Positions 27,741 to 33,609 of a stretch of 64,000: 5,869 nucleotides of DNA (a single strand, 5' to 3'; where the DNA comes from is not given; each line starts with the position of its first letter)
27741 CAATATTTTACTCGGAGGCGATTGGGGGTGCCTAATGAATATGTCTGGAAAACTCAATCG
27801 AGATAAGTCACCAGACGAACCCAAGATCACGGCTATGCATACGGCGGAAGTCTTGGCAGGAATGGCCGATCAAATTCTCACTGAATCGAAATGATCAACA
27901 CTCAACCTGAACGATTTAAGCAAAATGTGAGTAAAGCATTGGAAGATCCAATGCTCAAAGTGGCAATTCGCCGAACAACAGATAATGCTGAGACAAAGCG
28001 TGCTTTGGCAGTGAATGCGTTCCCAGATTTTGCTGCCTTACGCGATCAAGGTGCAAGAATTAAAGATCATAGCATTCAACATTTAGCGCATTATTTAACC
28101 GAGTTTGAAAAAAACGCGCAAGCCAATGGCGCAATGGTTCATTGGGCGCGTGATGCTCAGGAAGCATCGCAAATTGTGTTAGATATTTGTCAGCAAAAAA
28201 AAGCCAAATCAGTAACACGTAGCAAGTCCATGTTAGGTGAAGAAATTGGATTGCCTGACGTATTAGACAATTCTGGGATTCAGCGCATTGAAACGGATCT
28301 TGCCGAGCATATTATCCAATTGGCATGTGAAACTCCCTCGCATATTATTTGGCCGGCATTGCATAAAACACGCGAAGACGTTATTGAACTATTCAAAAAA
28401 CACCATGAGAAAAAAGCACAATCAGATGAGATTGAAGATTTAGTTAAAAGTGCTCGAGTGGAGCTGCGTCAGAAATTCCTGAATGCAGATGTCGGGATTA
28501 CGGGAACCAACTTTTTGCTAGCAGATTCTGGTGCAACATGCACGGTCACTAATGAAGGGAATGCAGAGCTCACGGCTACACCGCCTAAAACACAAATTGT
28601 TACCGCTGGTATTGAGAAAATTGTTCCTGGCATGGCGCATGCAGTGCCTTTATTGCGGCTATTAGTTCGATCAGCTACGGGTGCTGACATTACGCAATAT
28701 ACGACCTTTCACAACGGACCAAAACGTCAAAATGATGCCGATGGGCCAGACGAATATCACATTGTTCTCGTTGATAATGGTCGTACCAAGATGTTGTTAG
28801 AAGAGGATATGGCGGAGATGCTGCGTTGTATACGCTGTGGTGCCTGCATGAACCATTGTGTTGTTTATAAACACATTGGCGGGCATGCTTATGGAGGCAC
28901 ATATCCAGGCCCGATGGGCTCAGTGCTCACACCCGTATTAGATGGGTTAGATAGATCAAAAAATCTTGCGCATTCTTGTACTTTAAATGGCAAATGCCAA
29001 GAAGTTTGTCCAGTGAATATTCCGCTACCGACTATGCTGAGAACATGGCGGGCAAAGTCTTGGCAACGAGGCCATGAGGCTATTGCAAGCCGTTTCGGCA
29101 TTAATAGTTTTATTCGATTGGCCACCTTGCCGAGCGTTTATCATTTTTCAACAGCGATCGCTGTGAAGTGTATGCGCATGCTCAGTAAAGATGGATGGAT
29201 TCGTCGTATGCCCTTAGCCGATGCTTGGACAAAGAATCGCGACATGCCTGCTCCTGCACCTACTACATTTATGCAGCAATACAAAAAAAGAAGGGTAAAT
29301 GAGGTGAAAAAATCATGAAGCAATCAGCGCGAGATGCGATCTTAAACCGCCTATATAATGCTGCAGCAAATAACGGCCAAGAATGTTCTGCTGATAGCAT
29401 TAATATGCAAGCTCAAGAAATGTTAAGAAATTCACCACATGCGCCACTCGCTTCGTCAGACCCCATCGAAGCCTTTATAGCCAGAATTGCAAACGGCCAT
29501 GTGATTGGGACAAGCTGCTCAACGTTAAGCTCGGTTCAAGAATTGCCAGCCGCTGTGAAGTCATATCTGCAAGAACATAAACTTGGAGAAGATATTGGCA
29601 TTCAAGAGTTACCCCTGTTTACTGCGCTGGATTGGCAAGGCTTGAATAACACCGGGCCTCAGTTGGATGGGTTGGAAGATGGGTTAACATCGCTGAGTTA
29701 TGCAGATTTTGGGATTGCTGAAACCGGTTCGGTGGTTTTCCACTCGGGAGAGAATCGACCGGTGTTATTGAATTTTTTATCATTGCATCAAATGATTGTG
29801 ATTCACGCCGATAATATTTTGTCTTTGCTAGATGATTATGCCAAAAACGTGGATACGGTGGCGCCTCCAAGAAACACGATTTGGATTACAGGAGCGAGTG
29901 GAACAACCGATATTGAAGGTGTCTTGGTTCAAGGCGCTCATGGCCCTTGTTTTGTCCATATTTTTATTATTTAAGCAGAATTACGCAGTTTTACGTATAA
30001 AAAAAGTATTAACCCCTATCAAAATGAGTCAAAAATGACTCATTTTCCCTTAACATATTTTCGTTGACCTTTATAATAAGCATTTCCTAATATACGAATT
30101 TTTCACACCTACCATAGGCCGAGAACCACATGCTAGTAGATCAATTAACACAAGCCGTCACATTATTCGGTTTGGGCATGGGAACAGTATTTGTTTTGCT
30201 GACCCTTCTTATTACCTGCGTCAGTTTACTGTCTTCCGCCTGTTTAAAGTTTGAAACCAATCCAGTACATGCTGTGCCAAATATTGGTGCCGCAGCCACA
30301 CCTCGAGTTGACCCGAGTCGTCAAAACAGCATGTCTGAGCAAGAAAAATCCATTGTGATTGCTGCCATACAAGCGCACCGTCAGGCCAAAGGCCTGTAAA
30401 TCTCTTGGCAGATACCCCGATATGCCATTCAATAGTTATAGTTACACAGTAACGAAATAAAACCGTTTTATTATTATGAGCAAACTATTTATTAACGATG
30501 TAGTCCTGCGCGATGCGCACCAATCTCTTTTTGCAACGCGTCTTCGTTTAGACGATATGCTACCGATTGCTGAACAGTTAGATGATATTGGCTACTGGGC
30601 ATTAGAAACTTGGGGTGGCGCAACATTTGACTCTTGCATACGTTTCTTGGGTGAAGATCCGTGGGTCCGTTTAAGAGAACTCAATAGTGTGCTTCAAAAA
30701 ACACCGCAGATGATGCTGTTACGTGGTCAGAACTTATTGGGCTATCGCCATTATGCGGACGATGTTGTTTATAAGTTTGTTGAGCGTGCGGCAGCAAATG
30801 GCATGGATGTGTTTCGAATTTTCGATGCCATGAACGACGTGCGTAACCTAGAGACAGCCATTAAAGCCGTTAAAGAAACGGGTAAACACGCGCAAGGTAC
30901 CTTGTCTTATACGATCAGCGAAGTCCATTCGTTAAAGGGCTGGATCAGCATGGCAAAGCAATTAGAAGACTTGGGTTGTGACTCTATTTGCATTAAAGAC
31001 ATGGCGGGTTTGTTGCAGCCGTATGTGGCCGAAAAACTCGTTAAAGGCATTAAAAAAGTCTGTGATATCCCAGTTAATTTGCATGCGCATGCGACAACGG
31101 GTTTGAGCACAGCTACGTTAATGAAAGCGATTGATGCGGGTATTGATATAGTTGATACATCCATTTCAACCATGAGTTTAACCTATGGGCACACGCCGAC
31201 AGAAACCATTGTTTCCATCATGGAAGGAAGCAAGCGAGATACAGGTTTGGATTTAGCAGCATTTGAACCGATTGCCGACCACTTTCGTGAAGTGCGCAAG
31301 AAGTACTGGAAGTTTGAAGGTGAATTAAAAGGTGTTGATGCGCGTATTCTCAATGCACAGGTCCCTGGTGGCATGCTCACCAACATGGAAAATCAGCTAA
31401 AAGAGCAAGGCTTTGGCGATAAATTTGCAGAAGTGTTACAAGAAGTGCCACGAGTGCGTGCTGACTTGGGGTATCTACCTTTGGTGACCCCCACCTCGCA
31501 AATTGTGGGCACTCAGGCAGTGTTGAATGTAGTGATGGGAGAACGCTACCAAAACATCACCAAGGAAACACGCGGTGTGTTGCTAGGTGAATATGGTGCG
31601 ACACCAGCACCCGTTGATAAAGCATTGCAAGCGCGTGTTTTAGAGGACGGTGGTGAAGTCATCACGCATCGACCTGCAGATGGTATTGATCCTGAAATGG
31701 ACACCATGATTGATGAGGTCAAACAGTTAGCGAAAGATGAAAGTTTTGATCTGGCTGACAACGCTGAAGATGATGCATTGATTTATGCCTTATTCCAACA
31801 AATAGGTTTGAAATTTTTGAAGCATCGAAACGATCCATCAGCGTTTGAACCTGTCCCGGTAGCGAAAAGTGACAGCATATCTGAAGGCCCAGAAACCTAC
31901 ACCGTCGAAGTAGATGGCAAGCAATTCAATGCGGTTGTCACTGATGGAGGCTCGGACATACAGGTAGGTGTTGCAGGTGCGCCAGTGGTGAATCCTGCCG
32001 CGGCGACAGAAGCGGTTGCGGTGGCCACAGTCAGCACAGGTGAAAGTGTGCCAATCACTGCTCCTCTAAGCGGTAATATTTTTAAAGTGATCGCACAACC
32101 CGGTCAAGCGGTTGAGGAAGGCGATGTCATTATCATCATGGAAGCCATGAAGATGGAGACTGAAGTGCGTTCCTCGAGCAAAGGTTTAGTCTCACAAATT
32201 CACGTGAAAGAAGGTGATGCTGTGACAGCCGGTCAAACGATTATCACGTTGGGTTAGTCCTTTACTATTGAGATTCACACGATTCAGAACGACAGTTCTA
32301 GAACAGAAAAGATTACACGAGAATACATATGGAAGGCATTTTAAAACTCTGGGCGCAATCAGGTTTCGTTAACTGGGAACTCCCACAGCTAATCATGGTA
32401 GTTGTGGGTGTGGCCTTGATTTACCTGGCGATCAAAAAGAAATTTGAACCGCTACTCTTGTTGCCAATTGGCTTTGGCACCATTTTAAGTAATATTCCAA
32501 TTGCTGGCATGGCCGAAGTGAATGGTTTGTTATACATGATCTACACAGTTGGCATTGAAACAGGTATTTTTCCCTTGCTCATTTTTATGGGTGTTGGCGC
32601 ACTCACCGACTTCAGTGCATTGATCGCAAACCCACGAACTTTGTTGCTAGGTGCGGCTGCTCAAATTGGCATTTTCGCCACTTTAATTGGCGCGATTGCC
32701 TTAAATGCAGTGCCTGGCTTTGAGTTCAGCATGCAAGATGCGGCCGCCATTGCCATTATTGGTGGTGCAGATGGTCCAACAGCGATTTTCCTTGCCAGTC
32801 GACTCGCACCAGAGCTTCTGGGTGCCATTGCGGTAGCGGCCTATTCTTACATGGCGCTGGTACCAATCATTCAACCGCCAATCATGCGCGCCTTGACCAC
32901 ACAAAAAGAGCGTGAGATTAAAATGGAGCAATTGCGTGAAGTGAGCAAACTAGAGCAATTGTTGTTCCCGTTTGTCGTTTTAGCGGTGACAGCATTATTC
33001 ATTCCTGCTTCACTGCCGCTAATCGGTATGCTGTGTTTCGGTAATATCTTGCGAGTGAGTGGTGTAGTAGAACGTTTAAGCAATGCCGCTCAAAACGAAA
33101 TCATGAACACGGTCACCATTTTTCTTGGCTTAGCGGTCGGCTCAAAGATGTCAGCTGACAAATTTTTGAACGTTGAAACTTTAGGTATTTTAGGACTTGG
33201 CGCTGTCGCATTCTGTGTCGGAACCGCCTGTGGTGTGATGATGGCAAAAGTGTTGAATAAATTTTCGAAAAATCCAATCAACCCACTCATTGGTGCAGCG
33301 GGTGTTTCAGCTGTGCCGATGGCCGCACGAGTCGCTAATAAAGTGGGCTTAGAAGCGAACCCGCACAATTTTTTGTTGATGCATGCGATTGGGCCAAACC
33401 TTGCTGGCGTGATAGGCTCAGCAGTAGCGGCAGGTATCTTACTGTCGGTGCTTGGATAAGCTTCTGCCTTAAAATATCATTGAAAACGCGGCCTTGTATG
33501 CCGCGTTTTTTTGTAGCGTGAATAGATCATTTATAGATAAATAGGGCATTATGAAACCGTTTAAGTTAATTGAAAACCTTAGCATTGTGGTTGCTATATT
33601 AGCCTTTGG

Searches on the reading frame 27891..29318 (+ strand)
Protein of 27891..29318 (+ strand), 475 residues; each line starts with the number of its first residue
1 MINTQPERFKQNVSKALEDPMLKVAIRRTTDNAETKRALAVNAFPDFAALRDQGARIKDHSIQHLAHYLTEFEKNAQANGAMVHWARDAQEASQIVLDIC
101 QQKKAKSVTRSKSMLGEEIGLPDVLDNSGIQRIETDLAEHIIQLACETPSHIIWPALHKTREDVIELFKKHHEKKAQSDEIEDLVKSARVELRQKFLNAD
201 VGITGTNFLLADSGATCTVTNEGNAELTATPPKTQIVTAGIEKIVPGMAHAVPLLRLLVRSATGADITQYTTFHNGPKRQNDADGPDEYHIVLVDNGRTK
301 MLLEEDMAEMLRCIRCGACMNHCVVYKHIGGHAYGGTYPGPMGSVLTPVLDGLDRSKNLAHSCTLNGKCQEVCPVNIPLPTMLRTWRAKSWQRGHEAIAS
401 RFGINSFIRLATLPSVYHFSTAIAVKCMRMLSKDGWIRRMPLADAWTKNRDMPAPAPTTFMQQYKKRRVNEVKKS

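Call 6: search_protein_families(library=ncbifam, proteins=[window:27891-29318:+])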
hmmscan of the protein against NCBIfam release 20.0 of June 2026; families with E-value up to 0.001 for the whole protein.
window:27891-29318:+ (475 aa): 7 families
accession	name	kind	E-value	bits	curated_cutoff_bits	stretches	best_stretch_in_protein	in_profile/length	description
TIGR00273.1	TIGR00273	equivalog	4.7e-134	447.5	444.8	1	17-453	1-432/432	LutB/LldF family L-lactate oxidation iron-sulfur protein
NF045670.1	quin_L_LdhH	equivalog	8.6e-128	427.6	800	1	9-470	2-461/706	L-lactate dehydrogenase (quinone) large subunit LdhH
NF045663.1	diclust_near_Sec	equivalog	2e-08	32.8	530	1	294-395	288-387/759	pyridine nucleotide-disulfide oxidoreductase/dicluster-binding protein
NF008369.0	PRK11168.1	equivalog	6e-07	28.7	278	1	310-471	10-161/401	anaerobic glycerol-3-phosphate dehydrogenase subunit C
NF004898.0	PRK06259.1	equivalog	6.2e-05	21.8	385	1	305-398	128-223/488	fumarate reductase (CoM/CoB) subunit TfrB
NF058577.1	FdxA_fam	equivalog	0.00028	21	65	0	313-325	9-21/52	4Fe-4S ferredoxin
NF003454.1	PRK05035.1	equivalog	0.00053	18.6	345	0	362-398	407-443/556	electron transport complex subunit RsxC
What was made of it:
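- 27891..29318 (+): lutB (lldF), the LUD plus 4Fe-4S subunit. TIGR00273 (LutB/LldF) scores 447.5 bits, above its cut-off of 444.8 (call 6).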

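Call 7: search_protein_families(library=pfam, proteins=[window:27891-29318:+])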
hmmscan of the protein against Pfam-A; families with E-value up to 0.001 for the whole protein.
window:27891-29318:+ (475 aa): 6 families
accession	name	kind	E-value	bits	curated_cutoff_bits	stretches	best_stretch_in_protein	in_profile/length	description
PF02589.21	LUD_dom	-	2.5e-49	168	22.6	1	70-294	2-189/189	LUD domain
PF13183.11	Fer4_8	-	1.3e-13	51.7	27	1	309-377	1-68/68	4Fe-4S dicluster domain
PF13534.11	Fer4_17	-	2e-08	35.1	22.2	1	312-377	1-60/61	4Fe-4S dicluster domain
PF11870.13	LutB_C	-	4.5e-06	27.4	26.8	1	395-468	22-87/88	Lactate utilisation protein B, C-terminal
PF12838.12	Fer4_7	-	3.5e-05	24.6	27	1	312-377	1-52/52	4Fe-4S dicluster domain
PF14691.11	Fer4_20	-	0.00029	21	25.8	0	363-400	27-63/113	Dihydroprymidine dehydrogenase domain II, 4Fe-4S cluster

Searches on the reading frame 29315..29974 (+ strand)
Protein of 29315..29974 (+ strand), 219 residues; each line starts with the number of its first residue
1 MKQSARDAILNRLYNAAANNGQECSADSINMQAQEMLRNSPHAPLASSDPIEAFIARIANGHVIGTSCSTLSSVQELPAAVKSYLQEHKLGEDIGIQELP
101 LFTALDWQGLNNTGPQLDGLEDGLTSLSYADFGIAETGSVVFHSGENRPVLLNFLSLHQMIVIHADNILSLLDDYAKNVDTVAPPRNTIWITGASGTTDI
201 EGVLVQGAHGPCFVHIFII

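Call 6: search_protein_families(library=ncbifam, proteins=[window:29315-29974:+])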
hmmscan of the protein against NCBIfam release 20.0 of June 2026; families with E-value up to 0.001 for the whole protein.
window:29315-29974:+ (219 aa): 0 families

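Call 7: search_protein_families(library=pfam, proteins=[window:29315-29974:+])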
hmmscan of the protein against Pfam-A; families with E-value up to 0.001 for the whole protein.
window:29315-29974:+ (219 aa): 1 family
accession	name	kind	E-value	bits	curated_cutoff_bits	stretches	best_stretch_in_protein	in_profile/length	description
PF02589.21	LUD_dom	-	3.8e-16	59.8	22.6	1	126-219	88-189/189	LUD domain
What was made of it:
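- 29315..29974 (+): lutC (lldG), the LUD-domain subunit. Pfam LUD_dom 59.8 bits (call 7).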

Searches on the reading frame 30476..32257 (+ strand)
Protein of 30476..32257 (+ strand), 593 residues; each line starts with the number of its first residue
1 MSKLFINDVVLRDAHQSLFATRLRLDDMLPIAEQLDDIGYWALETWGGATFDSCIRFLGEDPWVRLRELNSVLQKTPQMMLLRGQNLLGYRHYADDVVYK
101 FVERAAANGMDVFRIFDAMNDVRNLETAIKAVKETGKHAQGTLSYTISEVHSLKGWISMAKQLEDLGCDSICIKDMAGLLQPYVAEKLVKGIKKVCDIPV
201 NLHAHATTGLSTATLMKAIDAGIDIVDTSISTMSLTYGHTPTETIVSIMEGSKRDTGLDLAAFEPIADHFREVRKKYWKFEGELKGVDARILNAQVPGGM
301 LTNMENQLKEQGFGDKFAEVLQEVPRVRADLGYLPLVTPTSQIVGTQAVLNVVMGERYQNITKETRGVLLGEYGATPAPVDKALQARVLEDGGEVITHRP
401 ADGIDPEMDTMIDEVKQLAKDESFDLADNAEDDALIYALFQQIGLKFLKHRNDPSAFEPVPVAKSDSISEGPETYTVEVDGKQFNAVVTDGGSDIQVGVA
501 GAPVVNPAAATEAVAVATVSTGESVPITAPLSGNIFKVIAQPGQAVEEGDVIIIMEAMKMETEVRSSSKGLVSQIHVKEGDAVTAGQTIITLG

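Call 42: search_protein_families(library=ncbifam, proteins=[window:30476-32257:+], max_evalue=1e-10)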
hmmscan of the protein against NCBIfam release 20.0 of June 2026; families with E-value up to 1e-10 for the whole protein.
window:30476-32257:+ (593 aa): 23 families
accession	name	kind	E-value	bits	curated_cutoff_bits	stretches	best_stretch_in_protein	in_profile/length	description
NF010643.0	PRK14040.1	subfamily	1.5e-294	978.1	892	1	3-592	6-594/595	oxaloacetate decarboxylase subunit alpha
TIGR01108.1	oadA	equivalog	5.1e-248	824.3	756.5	1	6-588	1-581/582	sodium-extruding oxaloacetate decarboxylase subunit alpha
NF006761.0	PRK09282.1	domain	1.2e-230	767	402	1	2-592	2-589/591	pyruvate carboxylase subunit B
NF008984.0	PRK12330.1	equivalog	3.9e-184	613.1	827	1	4-485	6-493/500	methylmalonyl-CoA carboxytransferase subunit 5S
NF008985.0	PRK12331.1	equivalog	1.1e-182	607.9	718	1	1-456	1-449/465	oxaloacetate decarboxylase subunit alpha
NF010644.0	PRK14041.1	equivalog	1.2e-171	571.4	734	1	4-453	3-442/467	pyruvate carboxylase subunit B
NF010645.0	PRK14042.1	equivalog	5.2e-168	560.5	1182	1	1-591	1-592/596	pyruvate carboxylase subunit B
NF009231.0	PRK12581.1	equivalog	1.9e-145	485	954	1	4-450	13-452/468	oxaloacetate decarboxylase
NF009554.0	PRK12999.1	equivalog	2.1e-133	446.4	965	1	3-592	533-1145/1147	pyruvate carboxylase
TIGR01235.1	pyruv_carbox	equivalog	4e-116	388.9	1114.45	1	4-592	531-1142/1143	pyruvate carboxylase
NF006049.0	PRK08195.1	subfamily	1.1e-22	80.5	229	1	2-270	6-266/344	4-hyroxy-2-oxovalerate/4-hydroxy-2-oxopentanoic acid aldolase,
NF004173.0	PRK05641.1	equivalog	1.2e-19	71.4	199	1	473-593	32-153/153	putative acetyl-CoA carboxylase biotin carboxyl carrier protein subunit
TIGR03217.1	4OH_2_O_val_ald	equivalog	2.2e-19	69.8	286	1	3-269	2-260/334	4-hydroxy-2-oxovalerate aldolase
NF005117.0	PRK06549.1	equivalog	2.1e-17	63.9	159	1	476-592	6-129/130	acetyl-CoA carboxylase biotin carboxyl carrier protein subunit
NF004547.1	PRK05889.1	equivalog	5.1e-16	58.6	75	1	527-590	5-68/71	biotin/lipoyl-binding carrier protein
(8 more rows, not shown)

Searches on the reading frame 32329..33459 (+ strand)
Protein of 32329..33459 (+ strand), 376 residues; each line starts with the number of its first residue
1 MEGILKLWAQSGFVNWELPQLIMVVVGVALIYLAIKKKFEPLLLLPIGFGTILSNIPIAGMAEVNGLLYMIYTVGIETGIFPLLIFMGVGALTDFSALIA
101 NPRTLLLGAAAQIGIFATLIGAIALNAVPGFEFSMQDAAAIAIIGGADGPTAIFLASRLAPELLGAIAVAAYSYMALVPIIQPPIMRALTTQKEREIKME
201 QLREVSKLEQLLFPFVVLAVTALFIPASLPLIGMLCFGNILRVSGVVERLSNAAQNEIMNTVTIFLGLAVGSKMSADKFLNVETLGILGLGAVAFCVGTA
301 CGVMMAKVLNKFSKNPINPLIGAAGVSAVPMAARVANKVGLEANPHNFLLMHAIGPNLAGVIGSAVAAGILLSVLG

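Call 42: search_protein_families(library=ncbifam, proteins=[window:32329-33459:+], max_evalue=1e-10)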
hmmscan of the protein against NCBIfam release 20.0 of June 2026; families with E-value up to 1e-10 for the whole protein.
window:32329-33459:+ (376 aa): 5 families
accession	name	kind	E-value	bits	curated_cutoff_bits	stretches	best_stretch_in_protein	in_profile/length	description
TIGR01109.1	Na_pump_decarbB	subfamily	2.6e-168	559.6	190.6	1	20-370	2-354/354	sodium ion-translocating decarboxylase subunit beta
NF012020.0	PRK15476.1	subfamily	1.5e-155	518.6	820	2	65-373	120-428/433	oxaloacetate decarboxylase subunit beta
NF012019.0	PRK15475.1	subfamily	6.5e-155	516.5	822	2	65-373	120-428/433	oxaloacetate decarboxylase subunit beta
NF012021.0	PRK15477.1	subfamily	1.2e-154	515.6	824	2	65-373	120-428/433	oxaloacetate decarboxylase subunit beta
TIGR03136.1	malonate_biotin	equivalog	9.4e-47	160.2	596.9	1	68-375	94-396/399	Na+-transporting malonate decarboxylase, carboxybiotin decarboxylase subunit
